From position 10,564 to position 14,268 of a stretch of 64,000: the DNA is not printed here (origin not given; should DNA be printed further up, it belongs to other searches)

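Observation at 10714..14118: All-in-one biotin-dependent acyl-CoA carboxylase (BC-BCCP-CT in one 1134-aa chain) at the head of a beta-oxidation-like operon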

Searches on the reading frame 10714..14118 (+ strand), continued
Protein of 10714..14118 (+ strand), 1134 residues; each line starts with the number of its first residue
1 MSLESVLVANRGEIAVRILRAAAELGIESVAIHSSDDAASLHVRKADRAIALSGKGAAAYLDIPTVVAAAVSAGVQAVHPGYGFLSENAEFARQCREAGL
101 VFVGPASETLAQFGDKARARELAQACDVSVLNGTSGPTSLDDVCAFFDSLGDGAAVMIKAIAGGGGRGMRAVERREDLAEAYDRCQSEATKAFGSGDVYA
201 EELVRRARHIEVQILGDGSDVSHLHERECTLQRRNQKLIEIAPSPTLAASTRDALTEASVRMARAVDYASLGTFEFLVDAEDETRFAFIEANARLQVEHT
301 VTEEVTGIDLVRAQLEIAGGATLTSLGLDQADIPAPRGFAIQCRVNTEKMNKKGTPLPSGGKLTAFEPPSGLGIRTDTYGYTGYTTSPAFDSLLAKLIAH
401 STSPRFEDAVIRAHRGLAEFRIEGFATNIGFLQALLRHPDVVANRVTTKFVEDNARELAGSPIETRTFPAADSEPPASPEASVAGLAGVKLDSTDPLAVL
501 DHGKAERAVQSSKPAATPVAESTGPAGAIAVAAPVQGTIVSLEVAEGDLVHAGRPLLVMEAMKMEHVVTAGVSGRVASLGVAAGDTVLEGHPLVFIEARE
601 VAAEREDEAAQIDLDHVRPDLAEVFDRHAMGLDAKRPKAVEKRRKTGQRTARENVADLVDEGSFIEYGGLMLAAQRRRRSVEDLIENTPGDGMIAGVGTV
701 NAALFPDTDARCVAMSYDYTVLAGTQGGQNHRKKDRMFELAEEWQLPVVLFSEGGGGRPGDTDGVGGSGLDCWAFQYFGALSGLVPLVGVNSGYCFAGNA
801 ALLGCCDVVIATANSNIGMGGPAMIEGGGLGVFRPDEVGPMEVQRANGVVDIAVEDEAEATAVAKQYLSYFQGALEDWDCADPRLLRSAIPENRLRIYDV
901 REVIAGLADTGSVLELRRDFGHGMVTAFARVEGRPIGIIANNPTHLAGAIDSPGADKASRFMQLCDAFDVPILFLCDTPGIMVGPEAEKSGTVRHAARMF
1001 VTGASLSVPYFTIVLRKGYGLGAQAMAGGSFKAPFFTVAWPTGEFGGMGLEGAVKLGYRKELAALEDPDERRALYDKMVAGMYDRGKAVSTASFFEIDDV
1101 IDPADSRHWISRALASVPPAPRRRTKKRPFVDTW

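Call 52: search_protein_families(library=pfam, max_evalue=0.00001, proteins=[L067:6266-7045:+, L067:7056-8351:+, L067:8364-9992:+, L067:13395-14429:-, L067:13305-14489:+, L067:14630-16150:+, L067:14508-15746:-, L067:2783-4651:+, L067:4864-6483:-, L067:16216-17052:+])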
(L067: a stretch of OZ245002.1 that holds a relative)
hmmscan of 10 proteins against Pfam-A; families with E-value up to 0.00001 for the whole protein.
L067:6266-7045:+ (259 aa): 1 family
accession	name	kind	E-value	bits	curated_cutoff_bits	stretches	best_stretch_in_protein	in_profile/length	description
PF05721.19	PhyH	-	1.5e-40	140.2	22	1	11-225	1-213/213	Phytanoyl-CoA dioxygenase (PhyH)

L067:7056-8351:+ (431 aa): 2 families
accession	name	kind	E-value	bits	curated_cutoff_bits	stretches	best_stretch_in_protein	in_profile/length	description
PF00378.25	ECH_1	-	3e-42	145.1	27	1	179-431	8-250/251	Enoyl-CoA hydratase/isomerase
PF16113.10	ECH_2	-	3.6e-24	86.3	27.2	1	178-366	2-185/335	Enoyl-CoA hydratase/isomerase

L067:8364-9992:+ (542 aa): 3 families
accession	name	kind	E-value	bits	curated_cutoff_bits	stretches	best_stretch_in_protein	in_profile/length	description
PF00561.26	Abhydrolase_1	-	4.7e-21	76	25.8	1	313-412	1-99/245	alpha/beta hydrolase fold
PF12697.13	Abhydrolase_6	-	5.2e-12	47.3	26.3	1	315-523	1-209/217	Alpha/beta hydrolase family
PF12146.15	Hydrolase_4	-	4.3e-07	29.9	27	1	314-412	6-106/239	Serine aminopeptidase, S33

L067:13395-14429:- (344 aa): 3 families
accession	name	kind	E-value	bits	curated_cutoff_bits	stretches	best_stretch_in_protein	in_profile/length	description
PF12706.13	Lactamase_B_2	-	9.6e-18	64.9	27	1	85-306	3-200/200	Beta-lactamase superfamily domain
PF00753.33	Lactamase_B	-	4.2e-13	50.1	22.7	1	80-244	13-160/196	Metallo-beta-lactamase superfamily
PF23023.1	Anti-Pycsar_Apyc1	-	4.6e-07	30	50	1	54-126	2-73/250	Anti-Pycsar protein Apyc1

L067:13305-14489:+ (394 aa): 0 families

L067:14630-16150:+ (506 aa): 0 families

L067:14508-15746:- (412 aa): 0 families

L067:2783-4651:+ (622 aa): 0 families

L067:4864-6483:- (539 aa): 2 families
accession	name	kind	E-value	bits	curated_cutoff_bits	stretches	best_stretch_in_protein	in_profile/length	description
PF13347.12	MFS_2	-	2.1e-83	280.7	27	1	108-524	2-427/427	MFS/sugar transport protein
PF07690.21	MFS_1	-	4.9e-28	98.5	33.4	2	121-465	15-340/347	Major Facilitator Superfamily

L067:16216-17052:+ (278 aa): 0 families

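Call 66: find_encoding_contigs(protein=P0002, flank=10000, max_places=2)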
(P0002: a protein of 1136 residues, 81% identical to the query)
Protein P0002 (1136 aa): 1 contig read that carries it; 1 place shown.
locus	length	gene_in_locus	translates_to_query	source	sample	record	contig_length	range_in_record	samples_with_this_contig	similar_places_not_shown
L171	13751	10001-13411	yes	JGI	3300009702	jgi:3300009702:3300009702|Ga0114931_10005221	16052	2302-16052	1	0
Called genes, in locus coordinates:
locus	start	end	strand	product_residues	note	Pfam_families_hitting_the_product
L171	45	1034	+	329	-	PF00296:Bac_luciferase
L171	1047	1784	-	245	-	PF00378:ECH_1, PF16113:ECH_2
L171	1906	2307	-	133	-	PF12172:zf-ChsH2, PF01796:OB_ChsH2_C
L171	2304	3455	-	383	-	PF22691:Thiolase_C_1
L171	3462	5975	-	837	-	PF07715:Plug, PF00593:TonB_dep_Rec_b-barrel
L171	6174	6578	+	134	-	PF07366:SnoaL, PF14534:DUF4440 (weak), PF12680:SnoaL_2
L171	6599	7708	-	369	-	PF01636:APH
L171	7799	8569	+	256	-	PF05721:PhyH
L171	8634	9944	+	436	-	PF07690:MFS_1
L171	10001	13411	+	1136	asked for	PF00289:Biotin_carb_N, PF02786:CPSase_L_D2, PF02785:Biotin_carb_C, PF00364:Biotin_lipoyl, PF25917:BSH_RND (weak), PF25973:BSH_CzcB (faint), PF01039:Carboxyl_trans, PF03255:ACCA, +1 more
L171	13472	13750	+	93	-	?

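Call 67: find_encoding_contigs(protein=P0005, flank=10000, max_places=2)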
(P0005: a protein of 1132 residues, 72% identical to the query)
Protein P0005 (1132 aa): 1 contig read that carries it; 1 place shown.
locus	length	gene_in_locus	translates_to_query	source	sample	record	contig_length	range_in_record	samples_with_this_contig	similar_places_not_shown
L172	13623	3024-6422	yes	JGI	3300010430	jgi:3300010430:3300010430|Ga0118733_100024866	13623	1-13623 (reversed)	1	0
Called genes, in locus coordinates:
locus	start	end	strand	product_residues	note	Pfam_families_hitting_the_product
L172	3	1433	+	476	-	?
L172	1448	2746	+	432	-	PF13472:Lipase_GDSL_2 (weak), PF16822:ALGX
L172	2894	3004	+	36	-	-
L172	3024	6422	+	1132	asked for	PF00289:Biotin_carb_N, PF02786:CPSase_L_D2, PF02785:Biotin_carb_C, PF00364:Biotin_lipoyl, PF25917:BSH_RND (weak), PF01039:Carboxyl_trans, PF03255:ACCA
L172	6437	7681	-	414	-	PF02771:Acyl-CoA_dh_N, PF02770:Acyl-CoA_dh_M, PF00441:Acyl-CoA_dh_1, PF08028:Acyl-CoA_dh_2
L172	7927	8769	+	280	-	PF00378:ECH_1, PF16113:ECH_2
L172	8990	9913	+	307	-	PF00296:Bac_luciferase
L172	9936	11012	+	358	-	PF01370:Epimerase, PF16363:GDP_Man_Dehyd (faint)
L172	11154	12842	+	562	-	PF00501:AMP-binding, PF13193:AMP-binding_C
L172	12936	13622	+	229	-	?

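Call 70: search_solved_structures(query=L172:7927-8766:+, max_evalue=1e-20, show_alignments=3)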
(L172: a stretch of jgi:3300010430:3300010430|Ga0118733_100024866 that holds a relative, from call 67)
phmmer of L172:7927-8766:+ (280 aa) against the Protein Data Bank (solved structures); distinct sequences matched with E-value up to 1e-20: 109 (the best 60 are shown).
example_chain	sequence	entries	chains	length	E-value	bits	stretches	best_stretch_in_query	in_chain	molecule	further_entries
2ej5_A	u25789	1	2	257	3.1e-48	167.7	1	20-279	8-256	Enoyl-CoA hydratase subunit II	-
6sl9_AAA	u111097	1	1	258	5.2e-47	163.7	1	19-280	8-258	Enoyl-CoA hydratase/carnithine racemase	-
6slb_AAA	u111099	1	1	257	5.9e-47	163.5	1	19-280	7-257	Enoyl-CoA hydratase/carnithine racemase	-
3hrx_A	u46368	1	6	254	7.1e-47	163.2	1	21-280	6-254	Probable enoyl-CoA hydratase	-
6sla_AAA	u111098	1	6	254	3.2e-46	161.1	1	20-280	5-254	Enoyl-CoA hydratase/carnithine racemase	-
5zai_A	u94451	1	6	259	2.8e-44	154.8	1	23-280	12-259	3-hydroxypropionyl-coenzyme A dehydratase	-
4fzw_C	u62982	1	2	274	5e-44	153.9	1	16-280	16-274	1,2-epoxyphenylacetyl-CoA isomerase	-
5ylo_A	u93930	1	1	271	9.2e-43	149.8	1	16-280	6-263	Probable enoyl-CoA hydratase/isomerase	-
2pbp_A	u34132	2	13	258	5e-39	137.5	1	17-280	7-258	Enoyl-CoA hydratase subunit I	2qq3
4jfc_A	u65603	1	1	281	2.4e-38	135.3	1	21-278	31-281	Enoyl-CoA hydratase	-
3sll_A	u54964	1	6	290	5.4e-37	130.9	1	17-279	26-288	Probable enoyl-CoA hydratase/isomerase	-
9qwv_A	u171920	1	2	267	1.3e-36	129.6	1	24-279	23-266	Enoyl-CoA hydratase, mitochondrial, putative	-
3h81_A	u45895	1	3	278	1.7e-36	129.2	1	16-279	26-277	enoyl-CoA hydratase echA8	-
4fjw_D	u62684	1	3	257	1.9e-36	129.1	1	17-279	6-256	Probable enoyl-CoA hydratase echA8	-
3q0j_A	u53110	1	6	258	1.9e-36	129.1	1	17-279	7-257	enoyl-CoA hydratase echA8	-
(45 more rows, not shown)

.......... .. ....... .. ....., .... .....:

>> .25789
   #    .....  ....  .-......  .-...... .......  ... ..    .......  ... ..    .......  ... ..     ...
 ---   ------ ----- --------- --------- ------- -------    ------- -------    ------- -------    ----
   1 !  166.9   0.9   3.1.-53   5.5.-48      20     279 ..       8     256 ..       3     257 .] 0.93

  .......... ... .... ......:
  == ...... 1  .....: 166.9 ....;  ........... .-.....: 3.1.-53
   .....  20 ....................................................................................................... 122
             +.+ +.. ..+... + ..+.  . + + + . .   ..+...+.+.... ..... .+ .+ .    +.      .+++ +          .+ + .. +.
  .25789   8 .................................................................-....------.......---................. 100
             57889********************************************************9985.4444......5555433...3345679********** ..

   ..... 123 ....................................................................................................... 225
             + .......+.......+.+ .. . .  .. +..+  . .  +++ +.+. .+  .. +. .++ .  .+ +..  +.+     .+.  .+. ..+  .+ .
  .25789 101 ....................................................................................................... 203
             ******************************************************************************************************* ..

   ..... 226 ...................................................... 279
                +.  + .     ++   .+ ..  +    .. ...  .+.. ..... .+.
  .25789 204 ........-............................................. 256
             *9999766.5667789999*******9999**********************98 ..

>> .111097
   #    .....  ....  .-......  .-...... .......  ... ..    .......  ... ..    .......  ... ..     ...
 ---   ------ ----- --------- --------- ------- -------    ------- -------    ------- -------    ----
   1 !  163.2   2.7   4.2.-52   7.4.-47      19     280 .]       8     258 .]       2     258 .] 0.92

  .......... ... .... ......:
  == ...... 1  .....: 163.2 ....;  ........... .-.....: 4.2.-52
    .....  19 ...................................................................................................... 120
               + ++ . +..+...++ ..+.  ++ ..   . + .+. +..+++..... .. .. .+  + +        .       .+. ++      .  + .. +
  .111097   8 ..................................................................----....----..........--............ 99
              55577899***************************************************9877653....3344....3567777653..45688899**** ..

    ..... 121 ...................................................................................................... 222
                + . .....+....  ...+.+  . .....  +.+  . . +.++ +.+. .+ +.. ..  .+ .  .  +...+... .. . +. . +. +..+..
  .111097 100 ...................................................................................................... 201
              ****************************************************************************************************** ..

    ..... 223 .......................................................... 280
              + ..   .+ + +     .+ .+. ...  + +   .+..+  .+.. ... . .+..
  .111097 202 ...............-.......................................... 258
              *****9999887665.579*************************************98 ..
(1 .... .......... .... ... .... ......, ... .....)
